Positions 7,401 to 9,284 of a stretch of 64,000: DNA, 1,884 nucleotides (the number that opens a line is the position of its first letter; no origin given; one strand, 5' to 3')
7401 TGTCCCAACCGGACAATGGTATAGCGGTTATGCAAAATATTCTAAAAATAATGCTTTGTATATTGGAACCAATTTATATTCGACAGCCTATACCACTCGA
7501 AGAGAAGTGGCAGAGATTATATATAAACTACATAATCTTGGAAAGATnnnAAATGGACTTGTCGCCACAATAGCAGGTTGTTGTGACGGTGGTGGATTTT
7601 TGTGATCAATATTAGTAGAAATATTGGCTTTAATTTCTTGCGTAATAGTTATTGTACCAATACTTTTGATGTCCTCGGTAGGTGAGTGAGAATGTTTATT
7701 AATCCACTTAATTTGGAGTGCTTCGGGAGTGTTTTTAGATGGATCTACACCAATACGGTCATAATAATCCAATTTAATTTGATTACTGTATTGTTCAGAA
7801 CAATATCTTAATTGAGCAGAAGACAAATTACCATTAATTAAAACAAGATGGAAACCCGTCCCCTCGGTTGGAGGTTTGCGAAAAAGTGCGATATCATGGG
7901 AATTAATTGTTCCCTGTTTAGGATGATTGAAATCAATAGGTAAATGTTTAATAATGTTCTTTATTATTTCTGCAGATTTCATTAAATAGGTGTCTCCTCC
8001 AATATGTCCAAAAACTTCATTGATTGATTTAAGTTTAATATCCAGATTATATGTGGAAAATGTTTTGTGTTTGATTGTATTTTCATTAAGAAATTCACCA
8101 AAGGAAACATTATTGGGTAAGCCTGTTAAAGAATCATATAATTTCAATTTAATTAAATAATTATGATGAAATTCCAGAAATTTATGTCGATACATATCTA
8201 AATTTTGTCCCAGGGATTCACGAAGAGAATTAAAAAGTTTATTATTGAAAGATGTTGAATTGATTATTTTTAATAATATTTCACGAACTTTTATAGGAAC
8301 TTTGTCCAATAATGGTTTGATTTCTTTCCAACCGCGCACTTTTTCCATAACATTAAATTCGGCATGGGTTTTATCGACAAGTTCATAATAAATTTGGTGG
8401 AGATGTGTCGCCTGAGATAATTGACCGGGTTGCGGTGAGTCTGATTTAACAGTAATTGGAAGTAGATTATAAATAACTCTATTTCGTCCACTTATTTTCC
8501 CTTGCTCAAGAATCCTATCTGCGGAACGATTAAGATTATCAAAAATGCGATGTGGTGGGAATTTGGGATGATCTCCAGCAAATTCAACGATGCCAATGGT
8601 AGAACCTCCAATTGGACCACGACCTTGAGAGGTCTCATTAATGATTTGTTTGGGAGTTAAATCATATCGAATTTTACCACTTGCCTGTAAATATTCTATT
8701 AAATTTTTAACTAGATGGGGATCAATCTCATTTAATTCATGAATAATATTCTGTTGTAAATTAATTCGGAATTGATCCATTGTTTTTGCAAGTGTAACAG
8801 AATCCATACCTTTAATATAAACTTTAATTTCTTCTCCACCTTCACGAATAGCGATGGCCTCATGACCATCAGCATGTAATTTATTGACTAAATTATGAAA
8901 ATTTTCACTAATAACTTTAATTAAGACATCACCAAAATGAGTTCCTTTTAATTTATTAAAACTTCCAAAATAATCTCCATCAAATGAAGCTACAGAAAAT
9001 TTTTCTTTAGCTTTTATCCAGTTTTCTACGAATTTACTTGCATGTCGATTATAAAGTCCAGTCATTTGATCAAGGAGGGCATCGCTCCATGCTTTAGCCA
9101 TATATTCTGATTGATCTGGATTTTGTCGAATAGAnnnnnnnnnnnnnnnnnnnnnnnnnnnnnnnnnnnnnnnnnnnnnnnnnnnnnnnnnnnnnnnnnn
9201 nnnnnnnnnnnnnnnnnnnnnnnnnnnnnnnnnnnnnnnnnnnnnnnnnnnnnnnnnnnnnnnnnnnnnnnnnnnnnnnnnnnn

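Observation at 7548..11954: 1468-aa membrane protein with tandem GGDEF-like domains (one GGEEI, one degenerate)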

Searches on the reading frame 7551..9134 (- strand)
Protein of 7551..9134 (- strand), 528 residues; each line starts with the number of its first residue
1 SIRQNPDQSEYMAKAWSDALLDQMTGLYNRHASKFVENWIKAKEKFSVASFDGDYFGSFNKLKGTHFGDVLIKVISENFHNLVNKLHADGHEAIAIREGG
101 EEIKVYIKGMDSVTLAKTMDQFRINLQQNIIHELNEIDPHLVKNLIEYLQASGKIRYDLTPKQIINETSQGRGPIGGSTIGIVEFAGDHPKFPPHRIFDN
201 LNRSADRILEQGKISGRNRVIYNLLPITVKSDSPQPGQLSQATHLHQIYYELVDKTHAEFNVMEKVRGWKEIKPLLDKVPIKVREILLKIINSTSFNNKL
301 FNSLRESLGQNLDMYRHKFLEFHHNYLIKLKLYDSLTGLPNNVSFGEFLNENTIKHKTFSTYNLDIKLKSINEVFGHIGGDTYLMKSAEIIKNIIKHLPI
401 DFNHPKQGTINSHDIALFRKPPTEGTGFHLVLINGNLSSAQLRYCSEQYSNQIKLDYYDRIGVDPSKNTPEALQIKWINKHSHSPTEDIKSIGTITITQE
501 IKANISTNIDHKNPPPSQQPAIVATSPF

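Call 56: find_homologous_proteins(query=A4, max_evalue=0.001)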
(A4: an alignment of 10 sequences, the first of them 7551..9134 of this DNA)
Query A4 (10 sequences) (528 aa, profile of the alignment): 1214 proteins with E <= 0.001 among 8000 candidates; the best 120 are listed.
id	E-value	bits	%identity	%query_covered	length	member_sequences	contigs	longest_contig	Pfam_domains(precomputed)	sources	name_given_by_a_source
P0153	8.9e-23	99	30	22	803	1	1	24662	PF05475.18,PF00990.27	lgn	-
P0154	2.0e-21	95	23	38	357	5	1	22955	PF00990.27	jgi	-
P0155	2.7e-16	78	25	39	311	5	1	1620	PF13188.14,PF08448.17,PF00989.32,PF00990.27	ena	-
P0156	4.6e-16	77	30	16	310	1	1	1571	PF13426.14,PF13188.14,PF08448.17,PF00989.32,PF00990.27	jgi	jgi:diguanylate cyclase (GGDEF)-like protein/PAS domain S-box-containing protein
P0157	7.9e-16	76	30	19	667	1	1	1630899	PF08447.19,PF13426.14,PF13188.14,PF08448.17,PF00989.32,PF00990.27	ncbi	ncbi:GGDEF domain-containing protein [Thiomicrolovo sp. ZZH C-3]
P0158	4.4e-15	74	24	38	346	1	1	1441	PF06160.18,PF00990.27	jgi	jgi:diguanylate cyclase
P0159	5.6e-15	74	29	24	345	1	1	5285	PF22335.2,PF00990.27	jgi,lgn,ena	-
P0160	7.1e-15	73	26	20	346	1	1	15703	PF00990.27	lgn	-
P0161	1.0e-14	73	37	12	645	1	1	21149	PF00563.26,PF00990.27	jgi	jgi:diguanylate cyclase (GGDEF)-like protein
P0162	1.4e-14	72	25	39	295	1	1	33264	PF13682.12,PF00990.27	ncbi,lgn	-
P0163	1.7e-14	72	30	21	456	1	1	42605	PF00990.27,PF00072.31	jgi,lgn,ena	-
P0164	2.0e-14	72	25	20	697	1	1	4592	PF00990.27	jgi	jgi:diguanylate cyclase (GGDEF)-like protein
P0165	6.1e-14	70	27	18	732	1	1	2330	PF00563.26,PF00990.27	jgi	jgi:diguanylate cyclase (GGDEF)-like protein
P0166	6.8e-14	70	28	17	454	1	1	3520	PF00990.27,PF00072.31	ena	-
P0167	7.1e-14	70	24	38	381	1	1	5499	PF01814.29,PF00990.27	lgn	-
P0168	7.7e-14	70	26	42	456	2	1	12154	PF00990.27,PF00072.31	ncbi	-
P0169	8.5e-14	70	33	17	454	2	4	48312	PF00990.27,PF00072.31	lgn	-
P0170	1.3e-13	69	27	23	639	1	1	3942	PF13487.13,PF01966.29,PF00990.27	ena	-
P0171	1.6e-13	69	29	21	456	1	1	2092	PF00990.27,PF00072.31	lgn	-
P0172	1.9e-13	69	28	23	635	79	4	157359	PF13487.13,PF01966.29,PF00990.27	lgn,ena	-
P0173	2.7e-13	68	27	30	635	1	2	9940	PF13185.13,PF13487.13,PF01966.29,PF01590.33,PF00990.27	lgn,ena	-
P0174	2.9e-13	68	29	18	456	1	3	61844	PF00990.27,PF00072.31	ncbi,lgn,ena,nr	ncbi:MAG TPA: PleD family two-component system response regulator [Rhizobiales bacterium]|nr:respons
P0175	3.2e-13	68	29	18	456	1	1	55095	PF00990.27,PF00072.31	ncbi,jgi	-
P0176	4.0e-13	67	26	19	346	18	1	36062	PF00990.27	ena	-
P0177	4.7e-13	67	28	21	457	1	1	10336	PF23198.2,PF00990.27,PF00072.31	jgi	jgi:two-component system cell cycle response regulator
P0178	6.4e-13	67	29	21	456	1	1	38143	PF00990.27,PF00072.31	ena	-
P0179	8.0e-13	66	28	19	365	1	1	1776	PF00990.27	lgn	-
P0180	1.2e-12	66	28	21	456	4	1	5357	PF00990.27,PF00072.31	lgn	-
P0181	1.8e-12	65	27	19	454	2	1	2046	PF00990.27,PF00072.31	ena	-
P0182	2.1e-12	65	23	43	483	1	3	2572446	PF08668.19,PF00990.27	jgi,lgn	-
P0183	2.1e-12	65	26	19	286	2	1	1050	PF00990.27,PF00072.31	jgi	jgi:diguanylate cyclase (GGDEF)-like protein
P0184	2.6e-12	65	32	18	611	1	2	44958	PF00990.27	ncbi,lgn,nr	ncbi:MAG: diguanylate cyclase [Campylobacterota bacterium]|nr:diguanylate cyclase [Campylobacterota 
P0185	2.6e-12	65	29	19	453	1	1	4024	PF00990.27,PF00072.31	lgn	-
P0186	2.8e-12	65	28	17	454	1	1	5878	PF23198.2,PF00990.27,PF00072.31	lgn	-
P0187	3.0e-12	65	27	22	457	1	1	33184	PF23198.2,PF00990.27,PF00072.31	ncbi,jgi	jgi:two-component system cell cycle response regulator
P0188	4.0e-12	64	23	38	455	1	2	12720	PF00990.27,PF00072.31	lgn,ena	-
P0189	4.0e-12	64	37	10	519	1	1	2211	PF08668.19,PF00990.27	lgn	-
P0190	4.3e-12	64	25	20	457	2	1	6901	PF23198.2,PF00990.27,PF00072.31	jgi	jgi:two-component system cell cycle response regulator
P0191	5.4e-12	64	27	38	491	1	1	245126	PF00990.27,PF00072.31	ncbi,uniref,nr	ncbi:diguanylate cyclase [Aliikangiella sp. G2MR2-5]|uniref:diguanylate cyclase n=1 Tax=Aliikangiell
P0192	5.4e-12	64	29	21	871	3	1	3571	PF13426.14,PF08448.17,PF00563.26,PF00989.32,PF00990.27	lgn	-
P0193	5.8e-12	64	30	17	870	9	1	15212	PF13426.14,PF08448.17,PF00563.26,PF00990.27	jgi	jgi:diguanylate cyclase (GGDEF)-like protein/PAS domain S-box-containing protein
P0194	5.9e-12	64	24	23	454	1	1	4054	PF00990.27,PF00072.31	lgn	-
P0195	6.1e-12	64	36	18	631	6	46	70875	PF13487.13,PF01966.29,PF01590.33,PF00990.27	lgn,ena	-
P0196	6.3e-12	63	33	18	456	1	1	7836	PF00990.27,PF00072.31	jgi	-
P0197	6.7e-12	63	25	20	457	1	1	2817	PF23198.2,PF00990.27,PF00072.31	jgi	jgi:two-component system cell cycle response regulator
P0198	7.7e-12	63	26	42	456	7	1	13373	PF00990.27,PF00072.31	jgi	jgi:two-component system cell cycle response regulator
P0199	8.9e-12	63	27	42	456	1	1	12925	PF00990.27,PF00072.31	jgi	jgi:two-component system cell cycle response regulator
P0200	9.9e-12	63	28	20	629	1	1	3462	PF08668.19,PF23198.2,PF00990.27,PF00072.31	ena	-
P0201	1.0e-11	63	26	39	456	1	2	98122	PF00990.27,PF00072.31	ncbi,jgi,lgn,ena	-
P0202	1.1e-11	63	23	38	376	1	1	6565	PF05230.17,PF00990.27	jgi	jgi:diguanylate cyclase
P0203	1.2e-11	63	28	19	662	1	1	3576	PF08495.16,PF10442.15,PF00990.27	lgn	-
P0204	1.2e-11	63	28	17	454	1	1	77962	PF00990.27,PF00072.31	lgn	-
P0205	1.2e-11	62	32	18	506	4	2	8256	PF16927.12,PF00990.27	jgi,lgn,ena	-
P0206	1.4e-11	62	28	19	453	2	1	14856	PF00990.27,PF00072.31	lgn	-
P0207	1.4e-11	62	28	18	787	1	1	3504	PF13487.13,PF01966.29,PF00512.32,PF00990.27,PF00072.31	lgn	-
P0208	1.6e-11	62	31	18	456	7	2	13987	PF00990.27,PF00072.31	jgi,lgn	jgi:two-component system cell cycle response regulator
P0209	1.7e-11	62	23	38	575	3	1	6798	PF00672.31,PF02743.25,PF00990.27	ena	-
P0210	2.1e-11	62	25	39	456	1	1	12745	PF00990.27,PF00072.31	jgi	-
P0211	2.8e-11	61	27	38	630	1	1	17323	PF08668.19,PF00990.27,PF00072.31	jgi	jgi:two-component system cell cycle response regulator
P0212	2.9e-11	61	28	21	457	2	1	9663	PF23198.2,PF00990.27,PF00072.31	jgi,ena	-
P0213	5.2e-11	60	28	17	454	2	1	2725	PF00990.27,PF00072.31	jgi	-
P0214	5.3e-11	60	24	39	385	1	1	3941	PF13185.13,PF01590.33,PF00990.27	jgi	jgi:diguanylate cyclase (GGDEF)-like protein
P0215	5.5e-11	60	24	38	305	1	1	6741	PF00990.27,PF00072.31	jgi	jgi:diguanylate cyclase (GGDEF)-like protein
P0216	5.5e-11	60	27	19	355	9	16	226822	PF00990.27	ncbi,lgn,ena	-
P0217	5.6e-11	60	24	39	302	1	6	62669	PF00990.27,PF00072.31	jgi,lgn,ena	-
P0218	5.9e-11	60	28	27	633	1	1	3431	PF13487.13,PF01966.29,PF01590.33,PF00990.27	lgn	-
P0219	6.1e-11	60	28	18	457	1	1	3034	PF23198.2,PF00990.27,PF00072.31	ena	-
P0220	8.1e-11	60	37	11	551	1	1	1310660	PF13596.13,PF08447.19,PF13426.14,PF13188.14,PF08448.17,PF00989.32,PF00990.27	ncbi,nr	ncbi:MAG: hypothetical protein KatS3mg022_2598 [Armatimonadota bacterium]|nr:MAG: hypothetical prote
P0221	1.2e-10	59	28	20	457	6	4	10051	PF00990.27,PF00072.31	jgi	jgi:two-component system cell cycle response regulator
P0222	1.4e-10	59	23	38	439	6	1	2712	PF00990.27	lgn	-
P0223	1.4e-10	59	31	12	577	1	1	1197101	PF13596.13,PF08447.19,PF13426.14,PF13188.14,PF08448.17,PF00989.32,PF00990.27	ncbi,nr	ncbi:MAG: hypothetical protein KatS3mg023_1785 [Armatimonadota bacterium]|nr:MAG: hypothetical prote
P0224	1.7e-10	59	25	22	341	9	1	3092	PF00990.27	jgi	-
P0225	1.9e-10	59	28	13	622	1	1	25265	PF00990.27,PF00072.31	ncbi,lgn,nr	ncbi:MAG: diguanylate cyclase [Oscillochloris sp.]|nr:diguanylate cyclase [Oscillochloris sp.]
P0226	2.0e-10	59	36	13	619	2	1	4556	PF00563.26,PF00990.27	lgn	-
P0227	2.4e-10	58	28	19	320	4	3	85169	PF00498.32,PF16697.11,PF24898.3,PF00990.27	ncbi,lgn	ncbi:MAG: GGDEF domain-containing protein [candidate division WOR-3 bacterium]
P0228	2.9e-10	58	29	18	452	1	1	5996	PF00990.27,PF00072.31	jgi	jgi:two-component system cell cycle response regulator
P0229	3.0e-10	58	27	20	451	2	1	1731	PF08447.19,PF13426.14,PF13188.14,PF08448.17,PF00989.32,PF00990.27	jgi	jgi:diguanylate cyclase (GGDEF)-like protein/PAS domain S-box-containing protein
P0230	3.0e-10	58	32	14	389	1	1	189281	PF00990.27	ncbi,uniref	ncbi:GGDEF domain-containing protein [Yunchengibacter salinarum]|uniref:GGDEF domain-containing prot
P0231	3.3e-10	58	30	20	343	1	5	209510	PF00990.27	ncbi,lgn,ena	-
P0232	3.7e-10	58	37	13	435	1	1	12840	PF00990.27,PF20975.3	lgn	-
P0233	3.7e-10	58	31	15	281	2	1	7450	PF00990.27,PF00072.31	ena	-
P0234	4.0e-10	58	24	40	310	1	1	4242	PF00498.32,PF16697.11,PF00990.27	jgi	jgi:diguanylate cyclase (GGDEF)-like protein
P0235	4.1e-10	57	28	22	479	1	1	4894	PF00672.31,PF00990.27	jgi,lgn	-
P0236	4.3e-10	57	29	21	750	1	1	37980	PF13185.13,PF01590.33,PF13492.13,PF00990.27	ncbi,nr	ncbi:MAG TPA: diguanylate cyclase [Acidimicrobiales bacterium]|nr:diguanylate cyclase [Acidimicrobia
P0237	4.7e-10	57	35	13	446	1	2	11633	PF22335.2,PF00990.27,PF00571.34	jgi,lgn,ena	-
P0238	4.9e-10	57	24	30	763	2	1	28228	PF13487.13,PF01966.29,PF00512.32,PF00990.27,PF00072.31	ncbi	-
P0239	5.4e-10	57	25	38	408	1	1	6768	PF00990.27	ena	-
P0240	6.4e-10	57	29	39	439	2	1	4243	PF00990.27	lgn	-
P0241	6.5e-10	57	35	16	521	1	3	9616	PF02743.25,PF22309.3,PF00990.27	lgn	-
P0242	6.6e-10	57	33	14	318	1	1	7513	PF00990.27,PF00072.31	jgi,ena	-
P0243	7.0e-10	57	33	14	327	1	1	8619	PF00990.27,PF00072.31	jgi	-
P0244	7.0e-10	57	32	18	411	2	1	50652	PF00672.31,PF00990.27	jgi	jgi:diguanylate cyclase (GGDEF)-like protein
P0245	7.0e-10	57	25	38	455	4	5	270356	PF00990.27,PF00072.31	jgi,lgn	-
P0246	7.0e-10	57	32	19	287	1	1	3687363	PF00990.27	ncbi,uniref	ncbi:diguanylate cyclase [Butyrivibrio sp. JL13D10]|uniref:GGDEF domain-containing protein n=1 Tax=B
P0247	7.3e-10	57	29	17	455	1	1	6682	PF00990.27,PF00072.31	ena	-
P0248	7.6e-10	57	26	38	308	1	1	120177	PF00990.27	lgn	-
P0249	8.4e-10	56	25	38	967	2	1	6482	PF01590.33,PF00990.27,PF03924.20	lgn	-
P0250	9.4e-10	56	28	25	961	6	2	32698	PF13185.13,PF01590.33,PF08448.17,PF13492.13,PF16927.12,PF00989.32,PF00990.27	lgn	-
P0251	9.8e-10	56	30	20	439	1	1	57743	PF22335.2,PF00990.27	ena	-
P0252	1.0e-9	56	29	22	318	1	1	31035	PF00990.27,PF00072.31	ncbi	-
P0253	1.1e-9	56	27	21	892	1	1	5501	PF08447.19,PF14827.13,PF00989.32,PF00990.27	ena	-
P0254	1.4e-9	56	33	18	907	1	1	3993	PF00563.26,PF00990.27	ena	-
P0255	1.4e-9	56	24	38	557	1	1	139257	PF07696.18,PF07695.18,PF00990.27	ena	-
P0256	1.4e-9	56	23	38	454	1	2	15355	PF00990.27,PF00072.31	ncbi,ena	-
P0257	1.5e-9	56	27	21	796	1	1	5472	PF01814.29,PF13426.14,PF13188.14,PF08448.17,PF00989.32,PF00990.27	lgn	-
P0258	1.5e-9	56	24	50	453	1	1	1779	PF00990.27,PF00072.31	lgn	-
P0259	1.8e-9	55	32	16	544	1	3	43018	PF13487.13,PF01966.29,PF00990.27,PF00072.31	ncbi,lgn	-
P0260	1.8e-9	55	30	20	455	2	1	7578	PF00990.27,PF00072.31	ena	-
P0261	1.9e-9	55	27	39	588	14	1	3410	PF13185.13,PF22335.2,PF05227.20,PF00990.27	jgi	jgi:diguanylate cyclase (GGDEF)-like protein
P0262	2.1e-9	55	26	13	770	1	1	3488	PF05228.20,PF00563.26,PF00990.27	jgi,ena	jgi:diguanylate cyclase (GGDEF)-like protein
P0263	2.1e-9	55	30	20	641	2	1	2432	PF22335.2,PF00990.27,PF03924.20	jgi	jgi:diguanylate cyclase (GGDEF)-like protein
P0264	2.3e-9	55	30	17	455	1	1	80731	PF00990.27,PF00072.31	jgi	jgi:two-component system cell cycle response regulator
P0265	2.3e-9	55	36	13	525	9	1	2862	PF00672.31,PF00990.27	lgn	-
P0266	2.3e-9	55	25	38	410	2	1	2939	PF00990.27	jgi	jgi:diguanylate cyclase (GGDEF)-like protein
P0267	2.3e-9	55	33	12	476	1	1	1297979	PF13185.13,PF01590.33,PF13492.13,PF00990.27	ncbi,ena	-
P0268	2.5e-9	55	32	18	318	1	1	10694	PF00990.27,PF00072.31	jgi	jgi:two-component system cell cycle response regulator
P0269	2.5e-9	55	30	20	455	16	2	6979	PF00990.27,PF00072.31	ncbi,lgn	-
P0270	2.6e-9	55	30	18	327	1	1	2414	PF00990.27,PF00072.31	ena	-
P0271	2.7e-9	55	38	12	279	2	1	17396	PF00990.27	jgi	jgi:diguanylate cyclase (GGDEF)-like protein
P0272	2.9e-9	55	23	38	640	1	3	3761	PF00672.31,PF00990.27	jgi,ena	-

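Call 57: search_solved_structures(query=A4, max_evalue=0.01, show_alignments=2)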
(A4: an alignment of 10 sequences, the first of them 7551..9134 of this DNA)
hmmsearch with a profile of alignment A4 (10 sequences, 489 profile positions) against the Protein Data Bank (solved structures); distinct sequences matched with E-value up to 0.01: 47.
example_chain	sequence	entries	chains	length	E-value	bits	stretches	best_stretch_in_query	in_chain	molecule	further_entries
3ign_A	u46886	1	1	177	2.3e-14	56.6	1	14-132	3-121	Diguanylate cyclase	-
5euh_A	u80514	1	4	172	6.6e-14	55.1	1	22-117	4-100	Putative GGDEF domain membrane protein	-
6zxb_A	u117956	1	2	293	4.3e-13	52.4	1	12-106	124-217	Putative GGDEF/response regulator receiver domain protein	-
6zxm_A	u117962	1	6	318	4.6e-13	52.3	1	12-106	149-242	Putative GGDEF/response regulator receiver domain protein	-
6zxc_A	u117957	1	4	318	5.2e-13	52.1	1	12-106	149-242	Putative GGDEF/response regulator receiver domain protein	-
9t28_A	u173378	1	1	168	5.3e-12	48.8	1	22-105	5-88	diguanylate cyclase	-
3i5c_A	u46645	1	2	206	7.9e-12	48.2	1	18-105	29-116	Fusion of General control protein GCN4 and WSPR response regulator protein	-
8c05_A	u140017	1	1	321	8.8e-12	48.1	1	19-115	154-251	Sensor domain-containing diguanylate cyclase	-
3i5b_A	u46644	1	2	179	1.8e-11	47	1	22-105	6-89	WspR response regulator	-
4urs_A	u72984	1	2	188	2.7e-11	46.5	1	12-131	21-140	DIGUANYLATE CYCLASE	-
5llw_B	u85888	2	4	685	4.2e-11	45.8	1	6-117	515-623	Diguanylate cyclase (GGDEF) domain-containing protein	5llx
1w25_A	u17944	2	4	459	5e-11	45.6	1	3-117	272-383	STALKED-CELL DIFFERENTIATION CONTROLLING PROTEIN | RESPONSE REGULATOR PLED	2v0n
2wb4_A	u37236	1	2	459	5.6e-11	45.4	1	3-117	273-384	DIGUANYLATE CYCLASE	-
3bre_A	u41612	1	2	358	6.2e-11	45.3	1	21-105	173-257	Probable two-component response regulator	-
6et7_A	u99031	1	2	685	7.3e-11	45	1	7-116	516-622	Diguanylate cyclase (GGDEF) domain-containing protein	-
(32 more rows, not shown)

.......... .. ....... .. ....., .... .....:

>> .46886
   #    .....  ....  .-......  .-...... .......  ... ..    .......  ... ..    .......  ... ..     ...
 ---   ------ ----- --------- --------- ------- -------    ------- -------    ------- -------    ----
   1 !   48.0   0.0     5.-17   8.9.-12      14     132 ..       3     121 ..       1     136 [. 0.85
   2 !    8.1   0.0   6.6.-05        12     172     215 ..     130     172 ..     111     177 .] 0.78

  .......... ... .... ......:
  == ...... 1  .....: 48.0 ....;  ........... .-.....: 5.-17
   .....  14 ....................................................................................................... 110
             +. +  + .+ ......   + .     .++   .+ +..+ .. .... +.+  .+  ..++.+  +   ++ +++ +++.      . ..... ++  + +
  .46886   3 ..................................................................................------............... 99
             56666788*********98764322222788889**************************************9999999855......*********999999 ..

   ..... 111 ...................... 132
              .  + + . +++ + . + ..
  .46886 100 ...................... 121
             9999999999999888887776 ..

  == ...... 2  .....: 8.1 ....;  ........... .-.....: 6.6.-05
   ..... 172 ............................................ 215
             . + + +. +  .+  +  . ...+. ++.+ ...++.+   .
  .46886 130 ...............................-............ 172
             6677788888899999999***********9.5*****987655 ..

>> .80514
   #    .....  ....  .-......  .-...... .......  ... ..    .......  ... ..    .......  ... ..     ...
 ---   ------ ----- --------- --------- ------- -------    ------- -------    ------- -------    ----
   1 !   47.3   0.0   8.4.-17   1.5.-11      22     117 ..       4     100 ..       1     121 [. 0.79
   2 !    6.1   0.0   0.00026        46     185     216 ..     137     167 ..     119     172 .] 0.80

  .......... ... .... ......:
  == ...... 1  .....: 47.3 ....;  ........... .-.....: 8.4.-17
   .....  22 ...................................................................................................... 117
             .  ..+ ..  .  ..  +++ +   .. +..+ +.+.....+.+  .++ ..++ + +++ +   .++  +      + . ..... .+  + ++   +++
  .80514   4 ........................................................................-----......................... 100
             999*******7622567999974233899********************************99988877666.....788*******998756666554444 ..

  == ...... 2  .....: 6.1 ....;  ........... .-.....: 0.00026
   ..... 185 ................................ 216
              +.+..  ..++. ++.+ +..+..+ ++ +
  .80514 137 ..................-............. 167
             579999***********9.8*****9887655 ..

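Call 64: predict_structure(alignment_id=A4)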
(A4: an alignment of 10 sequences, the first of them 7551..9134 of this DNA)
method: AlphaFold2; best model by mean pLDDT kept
length: 528 residues; sequences in the alignment: 10
mean_pLDDT: 84.5   pTM: 0.82
mean pLDDT of the five models: 84.5, 83.3, 81.6, 80.9, 80.6
residues with pLDDT >= 90: 238; 70-90: 238; 50-70: 21; < 50: 31
segments of 3 or more residues with pLDDT < 50: 231-238, 506-528
pLDDT, mean of each block of 10 residues (from residue 1): 75 89 91 89 93 85 83 93 94 91 94 95 92 88 86 79 69 77 85 86 89 84 73 50 90 88 84 87 83 80 82 86 91 90 92 92 93 89 96 90 76 89 88 91 95 96 92 95 92 94 51 33 33
secondary structure, 60 per line:
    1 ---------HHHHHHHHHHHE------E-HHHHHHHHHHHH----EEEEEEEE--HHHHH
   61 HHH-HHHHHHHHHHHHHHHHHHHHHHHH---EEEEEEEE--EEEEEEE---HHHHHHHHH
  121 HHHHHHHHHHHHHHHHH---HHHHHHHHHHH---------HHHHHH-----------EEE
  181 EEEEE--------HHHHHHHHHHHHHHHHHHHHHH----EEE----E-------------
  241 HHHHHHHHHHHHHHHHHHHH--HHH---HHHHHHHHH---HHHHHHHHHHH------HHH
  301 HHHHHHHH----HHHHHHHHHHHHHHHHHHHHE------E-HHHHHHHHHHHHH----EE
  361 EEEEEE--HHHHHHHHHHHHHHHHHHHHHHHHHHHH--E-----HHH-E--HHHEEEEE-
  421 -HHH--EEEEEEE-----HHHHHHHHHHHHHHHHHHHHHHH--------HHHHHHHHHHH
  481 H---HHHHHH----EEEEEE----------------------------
elements in order: H10-20 H30-41 E46-53 H56-63 H65-88 E92-99 E102-108 H112-137 H141-151 H161-166 E178-185 H194-215 E220-222 H241-260 H269-277 H281-291 H298-308 H313-332 H342-354 E359-366 H369-396 E415-419 E427-433 H439-461 H470-481 H485-490 E495-500
